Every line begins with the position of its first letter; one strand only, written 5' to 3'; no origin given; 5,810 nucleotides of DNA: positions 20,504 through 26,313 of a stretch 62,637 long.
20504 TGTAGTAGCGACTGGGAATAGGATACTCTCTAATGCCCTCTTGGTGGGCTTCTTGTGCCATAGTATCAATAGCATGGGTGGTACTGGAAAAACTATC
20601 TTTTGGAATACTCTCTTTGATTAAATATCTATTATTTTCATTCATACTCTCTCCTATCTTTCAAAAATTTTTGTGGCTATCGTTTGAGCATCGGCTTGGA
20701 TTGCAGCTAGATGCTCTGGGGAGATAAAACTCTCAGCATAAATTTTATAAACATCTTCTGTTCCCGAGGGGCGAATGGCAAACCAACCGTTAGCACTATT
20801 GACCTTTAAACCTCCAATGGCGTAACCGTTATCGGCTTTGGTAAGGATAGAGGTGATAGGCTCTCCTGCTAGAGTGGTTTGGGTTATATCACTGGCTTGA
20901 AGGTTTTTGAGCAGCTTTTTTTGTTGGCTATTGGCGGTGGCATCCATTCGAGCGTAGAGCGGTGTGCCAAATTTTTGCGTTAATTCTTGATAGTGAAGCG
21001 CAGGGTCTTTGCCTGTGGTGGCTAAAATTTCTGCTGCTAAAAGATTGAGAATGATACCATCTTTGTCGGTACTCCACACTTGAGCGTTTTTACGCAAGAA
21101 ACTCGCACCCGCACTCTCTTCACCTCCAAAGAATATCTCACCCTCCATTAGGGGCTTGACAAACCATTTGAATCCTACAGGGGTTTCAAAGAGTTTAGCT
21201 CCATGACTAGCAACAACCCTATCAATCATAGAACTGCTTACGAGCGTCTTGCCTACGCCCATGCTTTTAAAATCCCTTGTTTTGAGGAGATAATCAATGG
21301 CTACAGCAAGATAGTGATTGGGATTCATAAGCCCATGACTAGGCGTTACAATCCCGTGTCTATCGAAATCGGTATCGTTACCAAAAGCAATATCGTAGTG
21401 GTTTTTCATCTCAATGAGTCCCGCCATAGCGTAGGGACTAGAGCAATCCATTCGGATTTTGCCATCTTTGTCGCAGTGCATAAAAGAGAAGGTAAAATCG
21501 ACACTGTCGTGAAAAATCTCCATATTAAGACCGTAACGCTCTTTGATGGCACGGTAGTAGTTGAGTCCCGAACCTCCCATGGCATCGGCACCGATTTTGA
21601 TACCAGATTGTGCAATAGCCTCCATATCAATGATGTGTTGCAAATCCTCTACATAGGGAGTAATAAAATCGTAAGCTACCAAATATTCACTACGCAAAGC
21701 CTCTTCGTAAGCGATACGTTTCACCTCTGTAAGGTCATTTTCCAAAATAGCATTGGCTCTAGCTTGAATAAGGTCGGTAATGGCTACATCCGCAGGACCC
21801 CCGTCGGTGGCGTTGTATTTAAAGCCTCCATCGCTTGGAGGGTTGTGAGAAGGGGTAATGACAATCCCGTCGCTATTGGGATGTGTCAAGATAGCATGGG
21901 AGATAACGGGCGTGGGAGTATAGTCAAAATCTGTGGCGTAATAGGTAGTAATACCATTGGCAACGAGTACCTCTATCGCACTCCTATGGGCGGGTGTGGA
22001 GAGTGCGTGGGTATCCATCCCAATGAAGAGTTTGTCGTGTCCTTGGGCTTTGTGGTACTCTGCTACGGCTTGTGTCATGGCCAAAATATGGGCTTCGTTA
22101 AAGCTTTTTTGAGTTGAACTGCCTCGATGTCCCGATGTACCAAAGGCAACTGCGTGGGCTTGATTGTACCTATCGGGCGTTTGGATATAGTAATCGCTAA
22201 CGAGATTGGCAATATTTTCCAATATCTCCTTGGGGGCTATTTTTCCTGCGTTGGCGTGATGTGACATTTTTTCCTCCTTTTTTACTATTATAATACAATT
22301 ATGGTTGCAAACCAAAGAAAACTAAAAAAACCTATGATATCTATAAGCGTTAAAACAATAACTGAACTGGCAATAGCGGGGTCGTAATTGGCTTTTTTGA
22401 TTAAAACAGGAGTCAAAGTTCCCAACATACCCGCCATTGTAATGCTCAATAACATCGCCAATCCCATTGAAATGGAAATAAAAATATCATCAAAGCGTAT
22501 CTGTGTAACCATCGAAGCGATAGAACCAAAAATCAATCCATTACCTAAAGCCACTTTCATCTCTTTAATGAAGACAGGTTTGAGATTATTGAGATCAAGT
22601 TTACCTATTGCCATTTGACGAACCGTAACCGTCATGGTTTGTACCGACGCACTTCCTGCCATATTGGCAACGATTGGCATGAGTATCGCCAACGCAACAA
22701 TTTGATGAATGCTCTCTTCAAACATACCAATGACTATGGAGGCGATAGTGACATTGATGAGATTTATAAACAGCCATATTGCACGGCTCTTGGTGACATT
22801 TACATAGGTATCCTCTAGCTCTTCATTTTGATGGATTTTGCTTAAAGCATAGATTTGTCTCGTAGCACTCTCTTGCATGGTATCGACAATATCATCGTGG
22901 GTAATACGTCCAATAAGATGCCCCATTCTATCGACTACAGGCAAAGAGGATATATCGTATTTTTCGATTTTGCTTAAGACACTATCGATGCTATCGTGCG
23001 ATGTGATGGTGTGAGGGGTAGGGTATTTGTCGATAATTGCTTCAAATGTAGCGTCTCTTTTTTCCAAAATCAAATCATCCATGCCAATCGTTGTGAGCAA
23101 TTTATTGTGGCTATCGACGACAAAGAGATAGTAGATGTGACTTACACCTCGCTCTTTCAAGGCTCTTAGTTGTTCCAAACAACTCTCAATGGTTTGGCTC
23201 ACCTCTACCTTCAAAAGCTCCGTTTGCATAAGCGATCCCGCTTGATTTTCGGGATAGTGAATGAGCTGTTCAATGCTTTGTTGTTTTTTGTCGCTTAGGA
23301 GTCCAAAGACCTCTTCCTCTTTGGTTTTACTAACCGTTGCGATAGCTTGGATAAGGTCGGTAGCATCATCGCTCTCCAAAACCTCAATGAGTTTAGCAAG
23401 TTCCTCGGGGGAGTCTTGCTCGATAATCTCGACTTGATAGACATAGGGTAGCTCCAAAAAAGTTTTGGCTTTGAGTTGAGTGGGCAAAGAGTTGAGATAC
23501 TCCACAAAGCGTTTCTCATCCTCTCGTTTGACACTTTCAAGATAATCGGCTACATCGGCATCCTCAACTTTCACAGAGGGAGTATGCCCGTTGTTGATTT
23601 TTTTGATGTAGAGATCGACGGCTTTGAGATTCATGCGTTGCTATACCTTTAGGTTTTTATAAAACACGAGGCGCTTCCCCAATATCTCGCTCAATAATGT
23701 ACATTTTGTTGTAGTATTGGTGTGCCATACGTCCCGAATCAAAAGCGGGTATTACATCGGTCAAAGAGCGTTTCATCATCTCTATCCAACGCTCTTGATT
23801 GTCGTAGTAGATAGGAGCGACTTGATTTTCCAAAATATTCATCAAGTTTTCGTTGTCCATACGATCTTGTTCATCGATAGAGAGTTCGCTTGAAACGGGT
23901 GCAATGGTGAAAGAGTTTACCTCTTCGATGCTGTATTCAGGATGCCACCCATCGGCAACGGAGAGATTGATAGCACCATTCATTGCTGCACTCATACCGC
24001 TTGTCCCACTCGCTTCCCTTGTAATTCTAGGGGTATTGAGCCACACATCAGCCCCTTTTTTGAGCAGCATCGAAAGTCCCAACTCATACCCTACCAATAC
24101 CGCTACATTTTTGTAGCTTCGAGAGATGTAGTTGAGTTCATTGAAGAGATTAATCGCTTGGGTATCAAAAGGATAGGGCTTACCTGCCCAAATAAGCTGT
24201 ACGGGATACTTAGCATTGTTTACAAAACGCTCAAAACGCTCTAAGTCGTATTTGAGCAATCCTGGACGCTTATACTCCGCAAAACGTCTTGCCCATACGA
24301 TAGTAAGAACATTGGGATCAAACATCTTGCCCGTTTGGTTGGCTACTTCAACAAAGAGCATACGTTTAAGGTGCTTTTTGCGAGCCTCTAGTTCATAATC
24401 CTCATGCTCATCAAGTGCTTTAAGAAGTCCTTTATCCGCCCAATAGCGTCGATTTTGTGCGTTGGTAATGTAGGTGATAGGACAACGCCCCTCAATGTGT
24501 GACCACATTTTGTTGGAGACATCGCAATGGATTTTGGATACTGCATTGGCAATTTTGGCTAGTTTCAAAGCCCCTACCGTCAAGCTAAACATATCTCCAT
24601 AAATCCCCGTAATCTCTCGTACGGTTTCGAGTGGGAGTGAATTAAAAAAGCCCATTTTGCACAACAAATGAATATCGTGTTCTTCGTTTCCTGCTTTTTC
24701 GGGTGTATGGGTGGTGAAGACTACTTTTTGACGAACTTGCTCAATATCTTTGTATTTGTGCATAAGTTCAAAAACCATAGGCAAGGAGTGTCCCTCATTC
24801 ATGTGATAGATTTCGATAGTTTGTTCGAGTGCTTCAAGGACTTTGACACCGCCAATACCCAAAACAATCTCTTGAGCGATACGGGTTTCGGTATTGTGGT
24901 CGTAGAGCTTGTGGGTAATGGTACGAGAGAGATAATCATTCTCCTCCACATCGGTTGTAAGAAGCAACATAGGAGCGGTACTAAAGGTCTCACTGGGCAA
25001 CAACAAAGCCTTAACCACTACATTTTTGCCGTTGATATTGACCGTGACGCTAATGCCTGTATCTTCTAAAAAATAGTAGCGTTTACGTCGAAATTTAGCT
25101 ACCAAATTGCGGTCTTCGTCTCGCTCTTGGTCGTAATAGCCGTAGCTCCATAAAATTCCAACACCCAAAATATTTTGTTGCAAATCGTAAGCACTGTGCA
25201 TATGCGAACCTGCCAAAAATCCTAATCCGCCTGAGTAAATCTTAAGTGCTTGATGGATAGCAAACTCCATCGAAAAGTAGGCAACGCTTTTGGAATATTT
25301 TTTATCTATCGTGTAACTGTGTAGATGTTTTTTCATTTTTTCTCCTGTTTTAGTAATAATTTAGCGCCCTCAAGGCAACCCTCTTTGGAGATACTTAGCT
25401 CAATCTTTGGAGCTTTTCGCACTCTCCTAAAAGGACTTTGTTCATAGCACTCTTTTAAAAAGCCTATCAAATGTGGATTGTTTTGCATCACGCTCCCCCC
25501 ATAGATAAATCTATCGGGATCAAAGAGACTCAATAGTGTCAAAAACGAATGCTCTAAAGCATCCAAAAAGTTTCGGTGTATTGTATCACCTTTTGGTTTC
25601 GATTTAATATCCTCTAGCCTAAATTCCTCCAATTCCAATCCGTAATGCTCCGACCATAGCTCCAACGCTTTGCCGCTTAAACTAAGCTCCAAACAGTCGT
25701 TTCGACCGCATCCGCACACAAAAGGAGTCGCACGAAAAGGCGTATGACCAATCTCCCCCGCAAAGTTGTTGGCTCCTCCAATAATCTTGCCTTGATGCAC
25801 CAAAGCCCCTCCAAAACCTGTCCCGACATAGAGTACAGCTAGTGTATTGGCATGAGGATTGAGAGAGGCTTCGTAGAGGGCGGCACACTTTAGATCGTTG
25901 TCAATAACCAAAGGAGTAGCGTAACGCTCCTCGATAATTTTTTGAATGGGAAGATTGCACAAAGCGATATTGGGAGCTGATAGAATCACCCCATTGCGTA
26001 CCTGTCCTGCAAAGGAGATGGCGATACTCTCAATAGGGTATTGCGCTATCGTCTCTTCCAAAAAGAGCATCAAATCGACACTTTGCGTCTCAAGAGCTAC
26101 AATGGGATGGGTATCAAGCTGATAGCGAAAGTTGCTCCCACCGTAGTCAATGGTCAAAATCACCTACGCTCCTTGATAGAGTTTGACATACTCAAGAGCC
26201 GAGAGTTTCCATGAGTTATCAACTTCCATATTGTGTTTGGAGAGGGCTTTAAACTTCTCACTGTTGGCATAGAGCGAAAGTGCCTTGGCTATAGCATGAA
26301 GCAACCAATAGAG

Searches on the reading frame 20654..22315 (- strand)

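Call 12: search_protein_families(library=pfam, proteins=[window:20654-22315:-], max_evalue=0.001)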
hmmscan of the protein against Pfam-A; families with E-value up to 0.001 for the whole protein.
window:20654-22315:- (553 aa): 4 families
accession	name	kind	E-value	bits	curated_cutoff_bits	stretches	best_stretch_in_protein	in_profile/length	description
PF02878.22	PGM_PMM_I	-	7.7e-34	116.8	22.5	1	57-192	3-136/138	Phosphoglucomutase/phosphomannomutase, alpha/beta/alpha domain I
PF02880.22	PGM_PMM_III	-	9.6e-29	100.3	20.7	1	331-449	1-115/115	Phosphoglucomutase/phosphomannomutase, alpha/beta/alpha domain III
PF02879.22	PGM_PMM_II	-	7.7e-11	42.9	29.3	1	220-325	2-101/103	Phosphoglucomutase/phosphomannomutase, alpha/beta/alpha domain II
PF00408.26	PGM_PMM_IV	-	7.5e-08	32.8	23.1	1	499-542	22-64/68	Phosphoglucomutase/phosphomannomutase, C-terminal domain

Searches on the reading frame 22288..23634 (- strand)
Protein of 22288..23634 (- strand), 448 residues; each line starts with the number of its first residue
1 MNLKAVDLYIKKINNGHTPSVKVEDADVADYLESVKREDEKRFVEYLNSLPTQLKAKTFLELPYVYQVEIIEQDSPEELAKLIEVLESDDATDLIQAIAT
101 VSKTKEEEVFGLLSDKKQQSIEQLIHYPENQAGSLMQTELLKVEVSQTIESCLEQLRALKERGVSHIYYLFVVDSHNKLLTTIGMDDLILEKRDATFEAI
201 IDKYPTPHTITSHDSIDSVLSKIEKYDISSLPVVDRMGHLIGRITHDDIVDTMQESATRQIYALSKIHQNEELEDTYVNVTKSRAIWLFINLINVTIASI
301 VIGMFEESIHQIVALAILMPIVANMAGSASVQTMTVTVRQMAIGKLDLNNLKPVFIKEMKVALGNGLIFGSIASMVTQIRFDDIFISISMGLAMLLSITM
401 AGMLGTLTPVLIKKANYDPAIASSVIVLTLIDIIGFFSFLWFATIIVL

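Call 12: search_protein_families(library=pfam, proteins=[window:22288-23634:-], max_evalue=0.001)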
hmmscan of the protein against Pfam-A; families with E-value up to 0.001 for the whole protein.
window:22288-23634:- (448 aa): 3 families
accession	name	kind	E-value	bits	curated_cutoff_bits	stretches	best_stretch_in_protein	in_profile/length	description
PF01769.21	MgtE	-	1.7e-25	90.1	27.6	1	319-441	1-124/125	Divalent cation transporter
PF03448.22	MgtE_N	-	1.4e-15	58.1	25.9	1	26-130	4-102/102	MgtE intracellular N domain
PF00571.33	CBS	-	2.3e-13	50.7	24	1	207-253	9-55/57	CBS domain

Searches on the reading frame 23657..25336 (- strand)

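Call 12: search_protein_families(library=pfam, proteins=[window:23657-25336:-], max_evalue=0.001)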
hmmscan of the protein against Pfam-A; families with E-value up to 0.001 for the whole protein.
window:23657-25336:- (559 aa): 1 family
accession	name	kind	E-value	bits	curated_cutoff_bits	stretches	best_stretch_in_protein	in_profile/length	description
PF00343.26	Phosphorylase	-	7.5e-15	54.7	27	1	290-464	388-580/713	Carbohydrate phosphorylase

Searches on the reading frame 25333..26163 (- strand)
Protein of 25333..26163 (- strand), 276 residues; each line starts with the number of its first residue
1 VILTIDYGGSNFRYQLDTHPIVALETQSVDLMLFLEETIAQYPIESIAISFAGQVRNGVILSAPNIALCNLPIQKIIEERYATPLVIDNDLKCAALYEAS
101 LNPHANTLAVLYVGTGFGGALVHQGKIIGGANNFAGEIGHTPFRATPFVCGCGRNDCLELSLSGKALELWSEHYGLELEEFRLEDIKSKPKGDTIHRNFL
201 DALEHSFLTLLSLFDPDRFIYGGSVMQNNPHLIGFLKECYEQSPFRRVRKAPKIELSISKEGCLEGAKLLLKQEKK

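Call 12: search_protein_families(library=pfam, proteins=[window:25333-26163:-], max_evalue=0.001)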
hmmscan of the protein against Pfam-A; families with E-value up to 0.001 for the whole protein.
window:25333-26163:- (276 aa): 1 family
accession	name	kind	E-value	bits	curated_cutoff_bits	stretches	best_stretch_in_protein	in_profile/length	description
PF00480.26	ROK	-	7.2e-40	137.8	22.9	1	44-273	57-293/294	ROK family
